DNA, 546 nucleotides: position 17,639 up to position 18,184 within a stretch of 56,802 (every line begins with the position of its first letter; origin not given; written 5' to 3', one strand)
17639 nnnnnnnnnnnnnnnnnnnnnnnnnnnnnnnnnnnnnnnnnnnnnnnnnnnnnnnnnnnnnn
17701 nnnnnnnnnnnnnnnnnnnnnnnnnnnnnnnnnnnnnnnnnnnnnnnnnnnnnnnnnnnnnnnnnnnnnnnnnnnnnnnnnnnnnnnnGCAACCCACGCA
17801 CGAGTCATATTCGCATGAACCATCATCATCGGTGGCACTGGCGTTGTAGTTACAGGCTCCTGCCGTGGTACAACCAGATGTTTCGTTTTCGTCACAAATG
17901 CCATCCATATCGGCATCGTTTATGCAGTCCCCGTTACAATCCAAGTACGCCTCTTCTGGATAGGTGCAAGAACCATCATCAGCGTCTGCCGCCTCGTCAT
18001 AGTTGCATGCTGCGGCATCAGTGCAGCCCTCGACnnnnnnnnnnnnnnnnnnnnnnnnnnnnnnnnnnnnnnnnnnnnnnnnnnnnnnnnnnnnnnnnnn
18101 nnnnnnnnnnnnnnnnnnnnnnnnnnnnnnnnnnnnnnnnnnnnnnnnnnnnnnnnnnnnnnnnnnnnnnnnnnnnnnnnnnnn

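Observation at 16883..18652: Unrecognised ~180-aa module present four times in three proteins, including a locus 35 kb away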

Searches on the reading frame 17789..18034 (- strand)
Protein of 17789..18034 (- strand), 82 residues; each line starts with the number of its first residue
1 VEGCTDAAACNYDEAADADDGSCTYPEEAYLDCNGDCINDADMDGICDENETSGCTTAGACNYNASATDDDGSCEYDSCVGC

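Call 58: predict_structure(alignment_id=A5)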
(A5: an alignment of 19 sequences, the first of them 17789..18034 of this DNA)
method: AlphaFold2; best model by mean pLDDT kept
length: 82 residues; sequences in the alignment: 19
mean_pLDDT: 82.7   pTM: 0.46
mean pLDDT of the five models: 82.7, 79.7, 79.4, 76.0, 63.3
residues with pLDDT >= 90: 20; 70-90: 56; 50-70: 5; < 50: 1
segments of 3 or more residues with pLDDT < 50: none
pLDDT, mean of each block of 10 residues (from residue 1): 91 95 85 80 72 83 85 76 51
secondary structure, 60 per line:
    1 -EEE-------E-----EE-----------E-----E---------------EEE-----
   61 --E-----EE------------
elements in order: E2-4 E53-55
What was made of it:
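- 17417..18037 (-): Cys run 1 of B (aa 226-432). It alternates unit a '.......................' with TSP3-like unit b '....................'. AF2 of an a-b-a segment gave pLDDT 82.7 (call 58).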

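Call 60: fold_search(model_id=the predicted structure, library=pdb)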
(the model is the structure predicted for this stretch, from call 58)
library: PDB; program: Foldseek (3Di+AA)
matches with E <= 10: 1; with E <= 0.001: 0
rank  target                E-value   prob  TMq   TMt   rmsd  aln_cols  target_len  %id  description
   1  6u2k_B                6.4e+00  0.20  0.31  0.04   1.2        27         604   48  EM structure of MPEG-1 (L425K, alpha conformation) soluble pre-pore complex (released 2019-09-25)
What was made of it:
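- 17417..18037 (-): No PDB neighbour (call 60).
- Tried and rejected: AF2 plus Foldseek of a Cys-repeat a-b-a segment gave a moderate model (pLDDT 82.7) with no neighbour (calls 58, 60).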
